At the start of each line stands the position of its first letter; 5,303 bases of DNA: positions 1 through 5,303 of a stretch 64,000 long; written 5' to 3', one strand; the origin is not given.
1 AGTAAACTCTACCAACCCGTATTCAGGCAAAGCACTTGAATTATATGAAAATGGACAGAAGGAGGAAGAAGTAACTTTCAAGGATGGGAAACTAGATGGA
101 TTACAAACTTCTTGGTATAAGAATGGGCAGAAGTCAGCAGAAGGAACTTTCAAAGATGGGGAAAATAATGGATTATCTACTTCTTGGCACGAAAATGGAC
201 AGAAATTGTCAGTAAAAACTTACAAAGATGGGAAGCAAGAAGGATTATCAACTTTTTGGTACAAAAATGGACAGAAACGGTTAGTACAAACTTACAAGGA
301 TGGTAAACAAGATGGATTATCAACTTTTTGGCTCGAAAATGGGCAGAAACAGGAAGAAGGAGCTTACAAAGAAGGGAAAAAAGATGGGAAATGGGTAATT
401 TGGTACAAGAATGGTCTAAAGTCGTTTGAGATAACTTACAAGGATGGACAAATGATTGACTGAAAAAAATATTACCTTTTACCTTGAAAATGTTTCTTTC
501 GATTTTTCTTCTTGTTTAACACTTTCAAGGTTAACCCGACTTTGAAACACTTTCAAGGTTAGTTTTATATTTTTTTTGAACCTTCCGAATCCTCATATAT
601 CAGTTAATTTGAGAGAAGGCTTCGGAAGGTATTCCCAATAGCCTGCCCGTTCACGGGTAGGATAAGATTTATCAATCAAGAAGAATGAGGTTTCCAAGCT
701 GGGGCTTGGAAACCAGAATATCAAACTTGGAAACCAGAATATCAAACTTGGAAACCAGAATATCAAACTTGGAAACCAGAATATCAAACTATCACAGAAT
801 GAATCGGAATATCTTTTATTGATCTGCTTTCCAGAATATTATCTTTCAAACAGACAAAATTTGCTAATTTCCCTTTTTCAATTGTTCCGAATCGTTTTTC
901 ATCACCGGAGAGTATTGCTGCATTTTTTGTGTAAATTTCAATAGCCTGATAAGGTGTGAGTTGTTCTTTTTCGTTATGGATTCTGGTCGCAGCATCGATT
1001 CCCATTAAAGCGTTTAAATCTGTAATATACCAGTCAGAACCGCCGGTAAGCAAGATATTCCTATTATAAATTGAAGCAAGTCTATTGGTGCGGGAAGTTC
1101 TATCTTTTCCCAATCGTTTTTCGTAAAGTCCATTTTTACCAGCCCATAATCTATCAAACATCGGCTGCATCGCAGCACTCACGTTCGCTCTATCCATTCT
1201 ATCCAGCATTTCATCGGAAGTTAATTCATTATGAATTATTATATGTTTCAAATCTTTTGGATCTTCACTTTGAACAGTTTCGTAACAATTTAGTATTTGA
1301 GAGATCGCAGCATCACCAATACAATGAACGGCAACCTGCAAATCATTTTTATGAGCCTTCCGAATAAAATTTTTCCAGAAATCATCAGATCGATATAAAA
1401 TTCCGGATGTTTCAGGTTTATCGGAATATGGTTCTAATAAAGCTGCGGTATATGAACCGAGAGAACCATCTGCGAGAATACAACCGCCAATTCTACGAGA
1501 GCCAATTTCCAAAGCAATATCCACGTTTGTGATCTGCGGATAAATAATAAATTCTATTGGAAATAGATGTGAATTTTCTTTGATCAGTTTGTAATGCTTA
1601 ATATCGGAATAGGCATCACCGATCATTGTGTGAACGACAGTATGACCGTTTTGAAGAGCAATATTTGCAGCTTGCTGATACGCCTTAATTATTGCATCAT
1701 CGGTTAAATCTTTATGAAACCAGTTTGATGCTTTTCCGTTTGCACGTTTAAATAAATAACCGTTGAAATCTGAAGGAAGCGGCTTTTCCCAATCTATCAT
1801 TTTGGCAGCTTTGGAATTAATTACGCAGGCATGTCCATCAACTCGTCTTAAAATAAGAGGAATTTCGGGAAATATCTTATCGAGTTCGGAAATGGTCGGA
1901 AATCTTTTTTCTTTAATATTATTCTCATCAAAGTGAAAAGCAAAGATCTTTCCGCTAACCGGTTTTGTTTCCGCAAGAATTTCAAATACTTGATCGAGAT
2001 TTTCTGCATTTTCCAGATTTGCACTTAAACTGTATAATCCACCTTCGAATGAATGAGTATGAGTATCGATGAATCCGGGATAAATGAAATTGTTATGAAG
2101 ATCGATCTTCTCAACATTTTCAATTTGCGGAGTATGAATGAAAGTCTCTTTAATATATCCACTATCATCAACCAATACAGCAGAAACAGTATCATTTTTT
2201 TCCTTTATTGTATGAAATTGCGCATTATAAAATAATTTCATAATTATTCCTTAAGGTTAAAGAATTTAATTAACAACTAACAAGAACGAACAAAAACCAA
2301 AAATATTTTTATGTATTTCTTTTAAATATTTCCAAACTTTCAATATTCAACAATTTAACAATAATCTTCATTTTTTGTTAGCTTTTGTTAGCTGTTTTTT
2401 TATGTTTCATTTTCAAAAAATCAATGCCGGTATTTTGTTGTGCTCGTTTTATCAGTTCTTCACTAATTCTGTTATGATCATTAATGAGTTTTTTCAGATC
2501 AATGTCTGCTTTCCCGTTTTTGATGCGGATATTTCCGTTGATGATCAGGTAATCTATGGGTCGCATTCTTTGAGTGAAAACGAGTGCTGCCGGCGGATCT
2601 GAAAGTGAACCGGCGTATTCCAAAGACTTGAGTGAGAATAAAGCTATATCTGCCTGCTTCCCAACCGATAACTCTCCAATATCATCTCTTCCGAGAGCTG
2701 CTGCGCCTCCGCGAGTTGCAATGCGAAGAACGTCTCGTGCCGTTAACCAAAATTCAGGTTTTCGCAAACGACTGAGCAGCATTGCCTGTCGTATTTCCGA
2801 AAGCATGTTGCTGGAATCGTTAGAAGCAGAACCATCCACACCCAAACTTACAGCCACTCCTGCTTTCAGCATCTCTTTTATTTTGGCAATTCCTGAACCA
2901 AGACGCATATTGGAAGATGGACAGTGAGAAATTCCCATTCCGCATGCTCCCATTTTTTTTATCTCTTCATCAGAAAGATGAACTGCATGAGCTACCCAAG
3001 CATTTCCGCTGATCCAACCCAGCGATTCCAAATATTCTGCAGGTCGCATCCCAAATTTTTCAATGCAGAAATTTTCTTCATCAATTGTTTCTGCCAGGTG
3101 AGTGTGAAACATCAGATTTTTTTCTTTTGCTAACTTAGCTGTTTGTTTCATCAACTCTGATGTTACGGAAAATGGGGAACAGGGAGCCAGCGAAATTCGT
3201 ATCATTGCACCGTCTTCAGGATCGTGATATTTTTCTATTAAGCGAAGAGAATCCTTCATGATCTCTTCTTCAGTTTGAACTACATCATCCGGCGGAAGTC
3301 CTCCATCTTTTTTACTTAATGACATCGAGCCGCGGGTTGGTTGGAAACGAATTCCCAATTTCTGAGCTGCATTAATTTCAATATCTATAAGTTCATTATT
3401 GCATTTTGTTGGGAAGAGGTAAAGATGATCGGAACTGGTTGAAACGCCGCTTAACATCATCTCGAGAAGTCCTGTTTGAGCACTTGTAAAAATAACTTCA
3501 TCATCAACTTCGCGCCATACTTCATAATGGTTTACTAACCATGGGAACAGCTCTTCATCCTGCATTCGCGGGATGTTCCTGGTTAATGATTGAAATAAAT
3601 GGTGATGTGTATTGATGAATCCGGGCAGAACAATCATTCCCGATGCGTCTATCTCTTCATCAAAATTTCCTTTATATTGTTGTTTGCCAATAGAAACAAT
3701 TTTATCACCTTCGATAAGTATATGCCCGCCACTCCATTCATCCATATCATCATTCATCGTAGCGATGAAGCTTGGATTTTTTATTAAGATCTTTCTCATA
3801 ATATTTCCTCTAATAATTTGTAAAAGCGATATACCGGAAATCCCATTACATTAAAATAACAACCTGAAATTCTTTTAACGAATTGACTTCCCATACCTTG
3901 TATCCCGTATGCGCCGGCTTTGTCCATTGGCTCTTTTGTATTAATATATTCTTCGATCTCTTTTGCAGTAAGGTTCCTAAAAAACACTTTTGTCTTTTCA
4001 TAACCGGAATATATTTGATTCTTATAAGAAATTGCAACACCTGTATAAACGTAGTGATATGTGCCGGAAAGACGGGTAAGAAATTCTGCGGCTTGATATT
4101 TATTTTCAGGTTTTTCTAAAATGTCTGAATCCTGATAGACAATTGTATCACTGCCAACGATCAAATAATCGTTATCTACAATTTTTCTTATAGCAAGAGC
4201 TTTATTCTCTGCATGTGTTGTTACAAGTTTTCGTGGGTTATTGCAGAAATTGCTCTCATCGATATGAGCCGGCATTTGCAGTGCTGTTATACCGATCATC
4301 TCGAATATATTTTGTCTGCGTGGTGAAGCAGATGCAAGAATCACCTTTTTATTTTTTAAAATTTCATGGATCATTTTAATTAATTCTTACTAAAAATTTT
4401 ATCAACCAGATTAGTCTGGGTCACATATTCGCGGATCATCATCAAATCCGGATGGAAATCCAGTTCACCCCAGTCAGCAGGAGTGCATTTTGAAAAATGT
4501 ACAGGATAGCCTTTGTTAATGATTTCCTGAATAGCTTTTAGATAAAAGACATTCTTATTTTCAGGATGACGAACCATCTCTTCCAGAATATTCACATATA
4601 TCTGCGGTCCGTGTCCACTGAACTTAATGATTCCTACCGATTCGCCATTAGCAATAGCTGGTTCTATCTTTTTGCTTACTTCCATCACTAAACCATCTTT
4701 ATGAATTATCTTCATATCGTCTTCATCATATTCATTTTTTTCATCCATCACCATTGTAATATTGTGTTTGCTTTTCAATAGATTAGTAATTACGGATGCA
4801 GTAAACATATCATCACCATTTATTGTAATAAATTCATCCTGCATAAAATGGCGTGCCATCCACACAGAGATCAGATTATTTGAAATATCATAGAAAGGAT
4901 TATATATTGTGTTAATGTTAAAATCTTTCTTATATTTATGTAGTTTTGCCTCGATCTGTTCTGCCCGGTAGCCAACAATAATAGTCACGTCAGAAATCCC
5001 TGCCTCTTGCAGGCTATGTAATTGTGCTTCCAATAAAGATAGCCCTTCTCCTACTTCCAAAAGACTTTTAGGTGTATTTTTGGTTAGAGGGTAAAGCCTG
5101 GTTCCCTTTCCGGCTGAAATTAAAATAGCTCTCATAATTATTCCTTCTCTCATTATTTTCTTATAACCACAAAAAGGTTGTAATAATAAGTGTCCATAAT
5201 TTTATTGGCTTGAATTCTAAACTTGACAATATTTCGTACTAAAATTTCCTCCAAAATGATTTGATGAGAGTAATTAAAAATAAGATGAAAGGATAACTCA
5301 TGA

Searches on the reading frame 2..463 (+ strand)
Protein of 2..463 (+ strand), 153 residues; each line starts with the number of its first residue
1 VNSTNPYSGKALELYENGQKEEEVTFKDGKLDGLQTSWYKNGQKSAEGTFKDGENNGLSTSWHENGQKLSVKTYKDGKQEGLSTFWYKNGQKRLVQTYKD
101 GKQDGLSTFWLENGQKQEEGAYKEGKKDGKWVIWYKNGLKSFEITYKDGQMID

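Call 95: search_protein_families(library=pfam, proteins=[window:2-463:+], max_evalue=0.001)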
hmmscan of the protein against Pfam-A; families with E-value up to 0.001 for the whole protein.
window:2-463:+ (153 aa): 2 families
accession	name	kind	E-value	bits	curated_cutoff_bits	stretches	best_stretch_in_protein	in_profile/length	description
PF07661.19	MORN_2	-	3e-19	67.3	29.6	0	31-52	1-22/22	MORN repeat variant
PF07202.18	Tcp10_C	-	0.00028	20.9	36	0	32-44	20-32/35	T-complex protein 10 C-terminus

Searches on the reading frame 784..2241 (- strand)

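Call 50: search_protein_families(library=pfam, proteins=[window:784-2241:-], max_evalue=0.00001)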
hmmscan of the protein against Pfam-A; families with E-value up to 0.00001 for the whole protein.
window:784-2241:- (485 aa): 2 families
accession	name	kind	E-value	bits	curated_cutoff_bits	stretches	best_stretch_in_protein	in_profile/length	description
PF07969.17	Amidohydro_3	-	5.6e-62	211.2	29.7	1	46-472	3-451/472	Amidohydrolase family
PF01979.26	Amidohydro_1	-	1e-16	61.6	25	1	186-467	36-320/345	Amidohydrolase family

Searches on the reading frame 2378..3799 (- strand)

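Call 50: search_protein_families(library=pfam, proteins=[window:2378-3799:-], max_evalue=0.00001)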
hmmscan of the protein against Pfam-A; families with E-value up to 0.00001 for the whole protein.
window:2378-3799:- (473 aa): 2 families
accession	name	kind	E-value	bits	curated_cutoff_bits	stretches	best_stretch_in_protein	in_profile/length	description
PF01979.26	Amidohydro_1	-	7.9e-63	213.2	25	1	56-424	1-344/345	Amidohydrolase family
PF07969.17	Amidohydro_3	-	1.3e-20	74.8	29.7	1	197-395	239-446/472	Amidohydrolase family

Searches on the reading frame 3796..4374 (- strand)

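Call 50: search_protein_families(library=pfam, proteins=[window:3796-4374:-], max_evalue=0.00001)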
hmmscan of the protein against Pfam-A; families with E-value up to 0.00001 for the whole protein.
window:3796-4374:- (192 aa): 1 family
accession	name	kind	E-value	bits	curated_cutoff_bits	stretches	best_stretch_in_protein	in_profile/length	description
PF02545.19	Maf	-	2.7e-57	193.9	27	1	10-190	1-186/187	Maf-like protein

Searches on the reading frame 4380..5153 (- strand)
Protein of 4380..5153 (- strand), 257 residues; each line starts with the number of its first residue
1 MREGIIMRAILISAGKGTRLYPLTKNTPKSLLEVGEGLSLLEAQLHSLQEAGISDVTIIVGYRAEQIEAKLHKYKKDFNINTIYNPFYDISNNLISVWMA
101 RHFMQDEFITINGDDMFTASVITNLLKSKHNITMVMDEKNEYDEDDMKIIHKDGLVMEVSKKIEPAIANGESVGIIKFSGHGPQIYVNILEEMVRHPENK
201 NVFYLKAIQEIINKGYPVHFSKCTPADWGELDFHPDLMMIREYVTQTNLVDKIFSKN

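Call 50: search_protein_families(library=pfam, proteins=[window:4380-5153:-], max_evalue=0.00001)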
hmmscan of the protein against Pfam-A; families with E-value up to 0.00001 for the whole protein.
window:4380-5153:- (257 aa): 2 families
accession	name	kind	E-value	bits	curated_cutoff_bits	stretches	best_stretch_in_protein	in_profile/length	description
PF00483.29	NTP_transferase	-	8.1e-15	55.5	21.2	1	9-128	2-123/245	Nucleotidyl transferase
PF12804.13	NTP_transf_3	-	2.1e-07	31.7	27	1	9-128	1-110/160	MobA-like NTP transferase domain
